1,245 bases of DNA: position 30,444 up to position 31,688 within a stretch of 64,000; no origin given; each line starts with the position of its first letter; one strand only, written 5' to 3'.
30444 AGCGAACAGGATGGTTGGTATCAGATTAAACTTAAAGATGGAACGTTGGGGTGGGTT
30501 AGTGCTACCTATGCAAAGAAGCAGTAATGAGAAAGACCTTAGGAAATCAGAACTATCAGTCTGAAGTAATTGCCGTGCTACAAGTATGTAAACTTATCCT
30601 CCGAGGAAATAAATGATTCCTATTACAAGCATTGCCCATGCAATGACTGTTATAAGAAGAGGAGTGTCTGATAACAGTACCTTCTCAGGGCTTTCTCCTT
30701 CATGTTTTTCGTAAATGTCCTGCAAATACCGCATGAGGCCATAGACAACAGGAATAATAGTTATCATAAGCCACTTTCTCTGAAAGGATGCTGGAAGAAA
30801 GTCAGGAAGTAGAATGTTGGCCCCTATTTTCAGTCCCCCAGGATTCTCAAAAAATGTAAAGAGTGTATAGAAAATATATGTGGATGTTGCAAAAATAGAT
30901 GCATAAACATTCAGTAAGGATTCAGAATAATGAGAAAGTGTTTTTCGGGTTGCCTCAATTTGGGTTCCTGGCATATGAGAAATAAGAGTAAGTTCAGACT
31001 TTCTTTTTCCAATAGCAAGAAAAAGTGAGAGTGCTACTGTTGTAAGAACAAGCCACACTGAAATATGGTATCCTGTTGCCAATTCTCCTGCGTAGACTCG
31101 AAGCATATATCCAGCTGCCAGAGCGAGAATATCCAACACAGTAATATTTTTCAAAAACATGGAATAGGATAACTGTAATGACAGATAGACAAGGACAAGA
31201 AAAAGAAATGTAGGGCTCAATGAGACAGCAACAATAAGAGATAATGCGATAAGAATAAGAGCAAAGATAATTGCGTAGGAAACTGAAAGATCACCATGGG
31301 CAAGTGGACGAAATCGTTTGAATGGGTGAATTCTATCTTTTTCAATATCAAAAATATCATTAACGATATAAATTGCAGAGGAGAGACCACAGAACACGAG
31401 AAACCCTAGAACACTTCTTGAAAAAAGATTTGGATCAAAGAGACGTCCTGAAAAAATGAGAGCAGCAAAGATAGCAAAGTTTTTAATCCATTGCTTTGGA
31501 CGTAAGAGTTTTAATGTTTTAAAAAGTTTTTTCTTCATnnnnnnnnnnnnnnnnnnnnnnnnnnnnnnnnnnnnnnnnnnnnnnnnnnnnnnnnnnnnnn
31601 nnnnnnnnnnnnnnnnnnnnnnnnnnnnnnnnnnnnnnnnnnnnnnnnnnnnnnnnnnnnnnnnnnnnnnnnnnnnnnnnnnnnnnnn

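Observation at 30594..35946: Envelope glycan cluster: processive GT2 synthase, GT-C enzyme, WecA-like phosphotransferase and a DPPR-synthase-like UbiA protein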

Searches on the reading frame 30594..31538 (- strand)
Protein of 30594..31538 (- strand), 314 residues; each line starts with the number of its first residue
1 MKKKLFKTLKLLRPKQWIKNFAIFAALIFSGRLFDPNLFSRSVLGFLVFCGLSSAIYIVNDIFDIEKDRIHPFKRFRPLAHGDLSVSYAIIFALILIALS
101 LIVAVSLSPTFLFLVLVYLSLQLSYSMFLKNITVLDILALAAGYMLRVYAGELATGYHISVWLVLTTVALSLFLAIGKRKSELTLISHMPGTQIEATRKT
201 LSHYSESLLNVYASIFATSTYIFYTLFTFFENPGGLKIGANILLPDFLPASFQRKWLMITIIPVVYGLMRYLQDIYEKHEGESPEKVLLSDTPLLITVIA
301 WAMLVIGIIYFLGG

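Call 3: search_protein_families(library=pfam, proteins=[window:30594-31538:-], max_evalue=0.01)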
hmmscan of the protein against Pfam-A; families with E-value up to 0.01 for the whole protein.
window:30594-31538:- (314 aa): 1 family
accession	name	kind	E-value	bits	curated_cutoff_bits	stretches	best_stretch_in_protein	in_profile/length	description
PF01040.23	UbiA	-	9e-24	84.6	34.2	1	22-205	5-181/250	UbiA prenyltransferase family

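Call 4: search_protein_families(library=ncbifam, proteins=[window:30594-31538:-], max_evalue=0.01)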
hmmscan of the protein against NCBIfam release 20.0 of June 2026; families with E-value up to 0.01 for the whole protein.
window:30594-31538:- (314 aa): 21 families
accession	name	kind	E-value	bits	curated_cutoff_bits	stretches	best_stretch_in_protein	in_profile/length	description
NF008977.0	PRK12324.1-2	equivalog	2.2e-67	227.6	234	1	4-310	1-288/297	decaprenyl-phosphate phosphoribosyltransferase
NF008978.0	PRK12324.1-4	equivalog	3e-67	226.9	207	1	8-310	35-320/322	decaprenyl-phosphate phosphoribosyltransferase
NF008976.0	PRK12324.1-1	equivalog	1.3e-51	175.8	474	1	9-310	22-304/306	decaprenyl-phosphate phosphoribosyltransferase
NF006088.0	PRK08238.1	equivalog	1.4e-51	175.6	351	1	4-194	191-381/482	UbiA family prenyltransferase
NF009523.0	PRK12884.1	equivalog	1e-13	51.1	269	1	6-174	5-169/279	prenyltransferase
TIGR01475.1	ubiA_other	subfamily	2.7e-09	36.9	180.8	1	28-173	21-170/282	UbiA-like polyprenyltransferase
TIGR01473.1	cyoE_ctaB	equivalog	2.9e-09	37.1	210.3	1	9-138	4-135/281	heme o synthase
NF005742.0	PRK07566.1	equivalog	3.2e-09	36.3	313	1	6-168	29-197/315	chlorophyll synthase ChlG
NF009521.0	PRK12882.1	equivalog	1.2e-08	34.6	296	1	9-141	9-138/280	geranylgeranylglycerol-phosphate geranylgeranyltransferase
TIGR01474.1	ubiA_proteo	equivalog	1.9e-08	34.2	275.45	1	53-151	54-151/282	4-hydroxybenzoate octaprenyltransferase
NF009522.0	PRK12883.1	equivalog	8.8e-08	32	353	1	41-143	38-138/279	geranylgeranylglycerol-phosphate geranylgeranyltransferase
NF035940.1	prenyl_rel_EboC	equivalog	4.5e-07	29.5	250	1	9-139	3-136/292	UbiA-like protein EboC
NF009514.0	PRK12873.1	equivalog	7.6e-07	28.8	246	1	41-119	51-128/297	4-hydroxybenzoate polyprenyltransferase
TIGR01476.1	chlor_syn_BchG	subfamily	8.6e-07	28.7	212.3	1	8-157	3-158/283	(bacterio)chlorophyll synthase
NF009525.0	PRK12887.1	equivalog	2e-06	27.4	226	1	42-127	55-139/310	homogentisate phytyltransferase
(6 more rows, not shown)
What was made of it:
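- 30594..31538 (-): UbiA-superfamily polyprenyl-phosphate 5-phosphoribosyltransferase (PPPRS/DPPRS, Rv3806c type), 314 aa. NF008978 226.9 bits (cut-off 207); NF008977 227.6 (cut-off 234); all other UbiA subfamilies 51 bits or less (call 4).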

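Call 8: search_solved_structures(query=window:30594-31538:-, max_evalue=0.01, show_alignments=2)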
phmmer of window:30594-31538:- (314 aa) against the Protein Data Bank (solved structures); distinct sequences matched with E-value up to 0.01: 4.
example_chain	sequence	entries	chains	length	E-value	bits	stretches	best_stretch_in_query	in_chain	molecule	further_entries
8j8j_D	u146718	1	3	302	1.3e-40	143.2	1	8-306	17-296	Decaprenyl-phosphate phosphoribosyltransferase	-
8j8k_A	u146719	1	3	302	1.3e-29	107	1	8-306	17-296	Decaprenyl-phosphate phosphoribosyltransferase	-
4tq3_A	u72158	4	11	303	3.4e-08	36.7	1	7-162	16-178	Prenyltransferase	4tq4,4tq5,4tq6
6m31_A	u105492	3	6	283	8.5e-05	25.5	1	4-118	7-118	Digeranylgeranylglyceryl phosphate synthase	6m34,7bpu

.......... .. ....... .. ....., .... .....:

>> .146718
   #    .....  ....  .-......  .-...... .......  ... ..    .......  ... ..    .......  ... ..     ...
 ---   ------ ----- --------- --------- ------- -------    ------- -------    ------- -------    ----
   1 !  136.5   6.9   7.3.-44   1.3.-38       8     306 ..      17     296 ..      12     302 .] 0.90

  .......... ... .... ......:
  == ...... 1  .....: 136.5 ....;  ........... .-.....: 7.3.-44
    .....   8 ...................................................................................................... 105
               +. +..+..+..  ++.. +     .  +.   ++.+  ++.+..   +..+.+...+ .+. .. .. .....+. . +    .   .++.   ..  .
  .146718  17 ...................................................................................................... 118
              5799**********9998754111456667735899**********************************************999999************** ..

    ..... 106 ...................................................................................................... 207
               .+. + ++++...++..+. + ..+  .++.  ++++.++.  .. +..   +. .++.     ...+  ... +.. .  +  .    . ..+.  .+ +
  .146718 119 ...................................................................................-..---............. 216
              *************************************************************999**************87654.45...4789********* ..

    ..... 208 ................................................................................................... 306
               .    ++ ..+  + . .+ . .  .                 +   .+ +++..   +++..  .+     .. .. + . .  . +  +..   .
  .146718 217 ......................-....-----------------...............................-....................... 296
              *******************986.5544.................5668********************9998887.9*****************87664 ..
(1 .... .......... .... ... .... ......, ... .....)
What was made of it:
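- Checked: UbiA against PDB 8j8j (Rv3806c): E 1.3e-40 over residues 8-306 (call 8).
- It aligns full-length to the Rv3806c structure (call 8).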

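Call 9: find_homologous_proteins(query=window:30594-31538:-)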
Query window:30594-31538:- (314 aa): 4649 proteins with E <= 0.001 among 8000 candidates; the best 120 are listed.
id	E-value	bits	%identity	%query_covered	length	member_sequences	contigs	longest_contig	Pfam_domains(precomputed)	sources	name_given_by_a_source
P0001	2.6e-196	669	100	100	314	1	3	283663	PF01040.24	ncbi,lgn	-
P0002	2.4e-179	613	90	96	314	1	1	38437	PF01040.24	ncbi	-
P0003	6.1e-179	612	89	96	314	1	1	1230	PF01040.24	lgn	-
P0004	8.0e-177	605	88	100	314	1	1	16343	PF01040.24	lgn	-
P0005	9.6e-177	605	86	96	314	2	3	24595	PF01040.24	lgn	-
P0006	1.2e-175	601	88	96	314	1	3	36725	PF01040.24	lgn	-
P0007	9.0e-174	595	88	100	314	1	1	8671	PF01040.24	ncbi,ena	ncbi:MAG TPA: decaprenyl-phosphate phosphoribosyltransferase [Patescibacteria group bacterium]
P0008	1.8e-170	584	85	100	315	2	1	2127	PF01040.24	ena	-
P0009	4.0e-159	547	78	100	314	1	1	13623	PF01040.24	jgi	-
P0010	1.1e-158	546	78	96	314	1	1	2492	PF01040.24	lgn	-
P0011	5.2e-158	543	79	96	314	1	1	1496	PF01040.24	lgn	-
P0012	2.3e-157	541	78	96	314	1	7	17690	PF01040.24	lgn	-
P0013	3.4e-157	541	78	96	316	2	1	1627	PF01040.24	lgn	-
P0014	8.0e-157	539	79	100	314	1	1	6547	PF01040.24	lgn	-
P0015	1.1e-156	539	77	100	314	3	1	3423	PF01040.24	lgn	-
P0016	1.1e-156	539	79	96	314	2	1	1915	PF01040.24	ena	-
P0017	1.9e-155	535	77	100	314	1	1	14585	PF01040.24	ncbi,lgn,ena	-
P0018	4.5e-155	534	76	96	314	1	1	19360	PF01040.24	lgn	-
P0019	7.7e-155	533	77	100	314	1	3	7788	PF01040.24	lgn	-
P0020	1.2e-154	532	78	100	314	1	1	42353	PF01040.24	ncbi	-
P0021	1.4e-154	532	77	100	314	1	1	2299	PF01040.24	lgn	-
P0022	3.0e-154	531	77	100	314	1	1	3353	PF01040.24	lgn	-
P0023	3.1e-154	531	77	96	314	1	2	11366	PF01040.24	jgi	-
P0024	7.7e-154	530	77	100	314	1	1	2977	PF01040.24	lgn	-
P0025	9.2e-154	529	76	100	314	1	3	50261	PF01040.24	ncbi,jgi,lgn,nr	ncbi:MAG TPA: decaprenyl-phosphate phosphoribosyltransferase [Patescibacteria group bacterium]|jgi:4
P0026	1.0e-153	529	76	100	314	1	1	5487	PF01040.24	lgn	-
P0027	1.7e-153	529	76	100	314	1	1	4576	PF01040.24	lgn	-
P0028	2.8e-153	528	76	100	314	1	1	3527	PF01040.24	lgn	-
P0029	4.7e-153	527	78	100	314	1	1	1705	PF01040.24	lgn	-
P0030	5.4e-153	527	76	100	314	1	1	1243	PF01040.24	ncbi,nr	ncbi:MAG: decaprenyl-phosphate phosphoribosyltransferase [Patescibacteria group bacterium]|nr:decapr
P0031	9.0e-153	526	76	100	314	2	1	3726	PF01040.24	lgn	-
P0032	9.8e-152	523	75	100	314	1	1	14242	PF01040.24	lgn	-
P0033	2.6e-151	521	75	100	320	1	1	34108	PF01040.24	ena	-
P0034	5.2e-151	520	76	100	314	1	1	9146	PF01040.24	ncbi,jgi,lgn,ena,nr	ncbi:MAG TPA: decaprenyl-phosphate phosphoribosyltransferase [Candidatus Eisenbacteria bacterium]|nr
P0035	6.6e-151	520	74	100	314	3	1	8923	PF01040.24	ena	-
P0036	7.5e-151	520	75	100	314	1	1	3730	PF01040.24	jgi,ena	-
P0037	8.0e-150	517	77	96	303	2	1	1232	PF01040.24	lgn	-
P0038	1.3e-149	516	78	96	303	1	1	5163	PF01040.24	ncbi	-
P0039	7.2e-149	513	75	100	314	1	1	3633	PF01040.24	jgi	jgi:4-hydroxybenzoate polyprenyltransferase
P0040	3.1e-148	511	74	100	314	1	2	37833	PF01040.24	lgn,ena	-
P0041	6.3e-148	510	75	100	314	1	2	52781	PF01040.24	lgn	-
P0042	1.4e-146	506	71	100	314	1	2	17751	PF01040.24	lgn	-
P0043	1.4e-146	506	75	100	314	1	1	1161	PF01040.24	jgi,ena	-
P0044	1.5e-146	506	74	100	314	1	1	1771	PF01040.24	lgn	-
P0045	6.2e-146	504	74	100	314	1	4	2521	PF01040.24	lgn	-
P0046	8.3e-146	503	74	100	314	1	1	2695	PF01040.24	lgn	-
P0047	1.3e-145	503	72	100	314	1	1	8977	PF01040.24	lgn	-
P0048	2.1e-145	502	74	100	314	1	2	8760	PF01040.24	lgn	-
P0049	2.4e-145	502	74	100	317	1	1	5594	PF01040.24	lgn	-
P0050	4.8e-145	501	73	100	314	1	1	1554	PF01040.24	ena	-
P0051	6.5e-145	500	74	100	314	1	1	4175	PF01040.24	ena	-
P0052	7.2e-145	500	72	100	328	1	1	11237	PF01040.24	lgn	-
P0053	1.1e-144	500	73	99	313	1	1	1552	PF01040.24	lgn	-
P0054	1.3e-144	499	74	100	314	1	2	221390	PF01040.24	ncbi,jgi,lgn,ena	-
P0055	1.8e-144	499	72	100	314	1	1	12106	PF01040.24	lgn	-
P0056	2.0e-144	499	74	99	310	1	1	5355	PF01040.24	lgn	-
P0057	3.6e-144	498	72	100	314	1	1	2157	PF01040.24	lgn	-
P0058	4.3e-144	498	74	100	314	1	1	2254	PF01040.24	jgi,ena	-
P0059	9.2e-144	497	73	100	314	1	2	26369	PF01040.24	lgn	-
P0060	1.7e-143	496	73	100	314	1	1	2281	PF01040.24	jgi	-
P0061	3.0e-143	495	73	96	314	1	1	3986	PF01040.24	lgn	-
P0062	4.7e-143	494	74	100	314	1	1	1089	PF01040.24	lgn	-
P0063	6.2e-143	494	71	100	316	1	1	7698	PF01040.24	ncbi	ncbi:MAG: decaprenyl-phosphate phosphoribosyltransferase [Candidatus Levyibacteriota bacterium]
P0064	1.4e-142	493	73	100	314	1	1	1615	PF01040.24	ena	-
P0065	1.6e-142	493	74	100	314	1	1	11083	PF01040.24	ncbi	-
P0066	2.0e-142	492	72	100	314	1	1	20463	PF01040.24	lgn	-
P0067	3.8e-142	491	70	100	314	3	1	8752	PF01040.24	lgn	-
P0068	4.0e-142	491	72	100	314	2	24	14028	PF01040.24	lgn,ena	-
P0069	7.1e-142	490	71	100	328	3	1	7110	PF01040.24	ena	-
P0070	1.1e-141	490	73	100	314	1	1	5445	PF01040.24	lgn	-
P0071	1.5e-141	489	72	100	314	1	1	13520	PF01040.24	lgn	-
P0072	1.7e-141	489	70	99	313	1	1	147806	PF01040.24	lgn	-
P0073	4.8e-141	488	71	99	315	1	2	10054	PF01040.24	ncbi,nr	ncbi:MAG: decaprenyl-phosphate phosphoribosyltransferase [Patescibacteria group bacterium]|nr:decapr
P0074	8.1e-141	487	70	100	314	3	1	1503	PF01040.24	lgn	-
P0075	8.5e-141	487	72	96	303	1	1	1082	PF01040.24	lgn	-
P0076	9.4e-141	487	70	100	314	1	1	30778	PF01040.24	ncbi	-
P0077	1.1e-140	487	71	100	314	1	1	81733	PF01040.24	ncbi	-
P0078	1.6e-140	486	72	99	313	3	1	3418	PF01040.24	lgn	-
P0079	6.0e-140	484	71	100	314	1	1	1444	PF01040.24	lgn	-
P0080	6.2e-140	484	71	100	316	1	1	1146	PF01040.24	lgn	-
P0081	7.1e-140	484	69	93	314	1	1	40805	PF01040.24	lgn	-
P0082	1.7e-139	483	71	100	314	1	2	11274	PF01040.24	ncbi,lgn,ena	-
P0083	2.0e-139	482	72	100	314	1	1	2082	PF01040.24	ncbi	-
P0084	3.4e-139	482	69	100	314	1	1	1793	PF01040.24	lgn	-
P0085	3.9e-139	481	71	100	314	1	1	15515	PF01040.24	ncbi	-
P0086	1.0e-138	480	71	100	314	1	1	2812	PF01040.24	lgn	-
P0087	1.1e-138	480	72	100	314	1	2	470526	PF01040.24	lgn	-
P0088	1.4e-138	480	69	97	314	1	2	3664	PF01040.24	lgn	-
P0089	2.1e-138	479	69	100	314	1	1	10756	PF01040.24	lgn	-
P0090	2.4e-138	479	70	99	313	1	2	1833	PF01040.24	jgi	-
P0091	2.4e-138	479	70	100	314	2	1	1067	PF01040.24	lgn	-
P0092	3.0e-138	479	71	96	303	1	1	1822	PF01040.24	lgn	-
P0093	3.3e-138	478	70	100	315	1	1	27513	PF01040.24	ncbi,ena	-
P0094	4.1e-138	478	71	100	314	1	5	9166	PF01040.24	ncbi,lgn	ncbi:MAG TPA: decaprenyl-phosphate phosphoribosyltransferase [Patescibacteria group bacterium]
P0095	5.5e-138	478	70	100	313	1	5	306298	PF01040.24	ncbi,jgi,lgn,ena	-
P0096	7.1e-138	477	68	100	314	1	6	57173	PF01040.24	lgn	-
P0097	7.9e-138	477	70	100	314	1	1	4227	PF01040.24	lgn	-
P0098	8.9e-138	477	70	100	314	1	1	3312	PF01040.24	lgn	-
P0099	9.0e-138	477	72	99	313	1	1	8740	PF01040.24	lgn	-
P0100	1.8e-137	476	69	98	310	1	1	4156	PF01040.24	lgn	-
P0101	2.3e-137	476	72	96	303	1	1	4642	PF01040.24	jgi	jgi:4-hydroxybenzoate polyprenyltransferase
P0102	2.9e-137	475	69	100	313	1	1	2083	PF01040.24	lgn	-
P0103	3.1e-137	475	69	100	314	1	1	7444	PF01040.24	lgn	-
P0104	3.2e-137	475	69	100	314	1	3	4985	PF01040.24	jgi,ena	-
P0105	3.9e-137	475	71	100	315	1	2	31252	PF01040.24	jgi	-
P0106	4.5e-137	475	68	100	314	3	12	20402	PF01040.24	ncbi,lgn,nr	ncbi:MAG: decaprenyl-phosphate phosphoribosyltransferase [Candidatus Levybacteria bacterium]|nr:deca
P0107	4.7e-137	475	70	100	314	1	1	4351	PF01040.24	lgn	-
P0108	5.1e-137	474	69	100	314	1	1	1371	PF01040.24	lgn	-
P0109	6.2e-137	474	69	100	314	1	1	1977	PF01040.24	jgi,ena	-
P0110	6.6e-137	474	70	100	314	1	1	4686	PF01040.24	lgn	-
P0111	7.2e-137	474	69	100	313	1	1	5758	PF01040.24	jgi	-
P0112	7.4e-137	474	69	100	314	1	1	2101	PF01040.24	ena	-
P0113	8.7e-137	474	69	95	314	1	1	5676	PF01040.24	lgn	-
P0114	1.1e-136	473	66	100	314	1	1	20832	PF01040.24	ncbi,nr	ncbi:MAG: decaprenyl-phosphate phosphoribosyltransferase [bacterium]|nr:decaprenyl-phosphate phospho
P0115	1.7e-136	473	69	99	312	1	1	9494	PF01040.24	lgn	-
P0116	1.8e-136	473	68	96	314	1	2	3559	PF01040.24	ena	-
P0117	1.8e-136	473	69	99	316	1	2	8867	PF01040.24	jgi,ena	-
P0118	1.9e-136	473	68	100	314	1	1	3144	PF01040.24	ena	-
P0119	1.9e-136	473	69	100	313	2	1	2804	PF01040.24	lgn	-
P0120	1.9e-136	473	70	100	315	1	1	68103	PF01040.24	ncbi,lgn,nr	ncbi:MAG TPA: decaprenyl-phosphate phosphoribosyltransferase [Patescibacteria group bacterium]|nr:de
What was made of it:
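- It belongs to Pfam PF01040 (call 3), and JGI names some homologues '4-hydroxybenzoate polyprenyltransferase' (call 9).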

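Call 10: find_encoding_contigs(protein=P0001, flank=10000, max_places=3)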
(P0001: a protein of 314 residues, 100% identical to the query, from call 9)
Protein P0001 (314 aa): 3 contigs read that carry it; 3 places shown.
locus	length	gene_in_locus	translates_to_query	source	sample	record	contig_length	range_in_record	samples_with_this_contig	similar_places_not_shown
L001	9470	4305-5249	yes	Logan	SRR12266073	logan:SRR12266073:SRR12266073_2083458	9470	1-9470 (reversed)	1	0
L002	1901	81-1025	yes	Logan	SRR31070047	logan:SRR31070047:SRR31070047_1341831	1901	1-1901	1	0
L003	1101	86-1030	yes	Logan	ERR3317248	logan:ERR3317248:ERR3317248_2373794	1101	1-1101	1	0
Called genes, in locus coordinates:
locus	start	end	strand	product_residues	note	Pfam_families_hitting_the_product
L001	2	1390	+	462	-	?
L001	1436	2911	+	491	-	PF27757:Competence-induced_Ccs4_N (weak), PF02366:PMT, PF13231:PMT_2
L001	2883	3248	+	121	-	-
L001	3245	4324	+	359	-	PF00953:Glycos_transf_4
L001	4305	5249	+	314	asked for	PF01040:UbiA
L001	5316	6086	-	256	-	PF08308:PEGA, PF06347:SH3_4 (weak), PF08239:SH3_3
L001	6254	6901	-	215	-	PF00188:CAP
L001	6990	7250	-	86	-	-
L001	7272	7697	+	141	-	-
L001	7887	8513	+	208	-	PF04294:VanW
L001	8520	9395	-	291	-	PF02129:Peptidase_S15, PF00561:Abhydrolase_1 (weak), PF12146:Hydrolase_4, PF12697:Abhydrolase_6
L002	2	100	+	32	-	?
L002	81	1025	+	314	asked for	PF01040:UbiA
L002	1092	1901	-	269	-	?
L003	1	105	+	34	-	?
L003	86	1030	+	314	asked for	PF01040:UbiA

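Call 18: find_related_loci(query=A1, collection=genome_contigs, flank=10000)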
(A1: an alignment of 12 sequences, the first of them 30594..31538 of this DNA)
Query A1 (314 aa) in genome_contigs; peptide patterns used: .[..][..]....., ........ (x = any residue, [..] = any of these).
599 stretches matched a pattern (row limit reached: there are more); 255 encode a relative of the query (tblastn E <= 1e-3); the best 80 are kept; 80 distinct loci.
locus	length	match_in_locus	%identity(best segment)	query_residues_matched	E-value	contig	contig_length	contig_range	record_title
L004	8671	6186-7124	88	1-313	1e-177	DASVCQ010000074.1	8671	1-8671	MAG TPA_asm: Patescibacteria group bacterium isolate SMAG_U2010 k141_84202, whole genome shotgun sequence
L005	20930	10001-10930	78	1-310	2e-162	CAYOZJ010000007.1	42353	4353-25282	MAG TPA_asm: uncultured Gammaproteobacteria bacterium isolate SRP200132_co1_666 genome assembly, contig: NODE_1495_lengt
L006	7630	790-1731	76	1-314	2e-161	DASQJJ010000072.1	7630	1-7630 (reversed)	MAG TPA_asm: Candidatus Eisenbacteria bacterium isolate SMAG_U11883 k141_2719066, whole genome shotgun sequence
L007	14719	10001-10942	71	1-314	5e-150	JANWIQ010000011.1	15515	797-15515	MAG: Candidatus Paceibacterota bacterium isolate CRAIB_MAG45 c_000000012416, whole genome shotgun sequence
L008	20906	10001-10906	71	13-314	5e-147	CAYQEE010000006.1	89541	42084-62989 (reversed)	MAG TPA_asm: uncultured Gammaproteobacteria bacterium isolate SRP272529_co2_240 genome assembly, contig: NODE_279_length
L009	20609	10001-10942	70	1-314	9e-146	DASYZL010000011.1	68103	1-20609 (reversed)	MAG TPA_asm: Patescibacteria group bacterium isolate SMAG_U6361 k141_401740, whole genome shotgun sequence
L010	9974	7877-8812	69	1-312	2e-144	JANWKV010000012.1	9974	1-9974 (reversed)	MAG: Candidatus Microgenomates bacterium isolate CRAIB_MAG102 c_000000009378, whole genome shotgun sequence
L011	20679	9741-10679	66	1-313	4e-143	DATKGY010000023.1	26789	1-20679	MAG TPA_asm: Patescibacteria group bacterium isolate SMAG_U14563 k141_163602, whole genome shotgun sequence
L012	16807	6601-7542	70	1-314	5e-143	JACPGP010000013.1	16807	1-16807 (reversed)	MAG: Candidatus Levyibacteriota bacterium isolate NC_groundwater_391_Ag_B-0.1um_40_33 GD18-4_B1_scaffold_329407, whole g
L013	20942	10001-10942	68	1-314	8e-143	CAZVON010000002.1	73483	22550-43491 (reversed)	MAG TPA_asm: uncultured Gammaproteobacteria bacterium isolate SRP269290_co3_805 genome assembly, contig: NODE_264_length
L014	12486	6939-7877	67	1-313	3e-142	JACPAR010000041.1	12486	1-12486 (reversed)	MAG: Candidatus Levyibacteriota bacterium isolate NC_groundwater_236_Ag_S-0.2um_36_14 S5_GD2017_2_S2_scaffold_3658, whol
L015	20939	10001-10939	66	1-313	2e-141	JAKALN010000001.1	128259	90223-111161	MAG: bacterium isolate WY5.bin128 NODE_199_length_128259_cov_9.479966, whole genome shotgun sequence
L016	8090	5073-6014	68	1-314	6e-141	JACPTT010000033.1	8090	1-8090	MAG: Candidatus Levyibacteriota bacterium isolate NC_groundwater_739_Ag_S-0.65um_41_9 S37_SO-6_scaffold_15945, whole gen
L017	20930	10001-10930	68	3-312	4e-141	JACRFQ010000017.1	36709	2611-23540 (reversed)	MAG: Candidatus Levyibacteriota bacterium isolate NC_groundwater_1729_Pr3_B-0.1um_34_132 SR-2_scaffold_141_811693, whole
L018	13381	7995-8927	66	3-313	1e-140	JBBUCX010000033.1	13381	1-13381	MAG: Patescibacteria group bacterium isolate H51-bin115_1 H51_bin115_1_000000000033, whole genome shotgun sequence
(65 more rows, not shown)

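Call 51: search_protein_representatives(protein=window:30594-31538:-)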
Query: 314 residues. Proteins with E-value up to 0.001 (for the whole library): 13275; up to 1e-10: 9433; up to 1e-30: 2099. The best 150 are listed.
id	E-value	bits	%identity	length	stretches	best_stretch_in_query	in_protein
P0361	3.4e-109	381.4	58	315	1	8-314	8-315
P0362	7.6e-91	321.2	63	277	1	4-249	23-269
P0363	5.1e-85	302.1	50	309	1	3-311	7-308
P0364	4.3e-77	276.1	46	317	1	4-312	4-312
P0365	4.5e-77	276.0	50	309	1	9-311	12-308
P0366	1.1e-74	268.2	44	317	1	4-312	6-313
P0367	6.6e-74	265.6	46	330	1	8-310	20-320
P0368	1.3e-70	254.8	43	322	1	6-310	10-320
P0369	1.1e-67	245.2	44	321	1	9-310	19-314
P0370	1.6e-66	241.4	46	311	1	4-311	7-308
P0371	3.5e-66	240.2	39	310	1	11-314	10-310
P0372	4.3e-66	239.9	65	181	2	130-237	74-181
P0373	1.4e-65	238.3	46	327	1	2-311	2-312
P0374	6.3e-65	236.1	44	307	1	7-312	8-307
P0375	1.4e-64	234.9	43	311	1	1-313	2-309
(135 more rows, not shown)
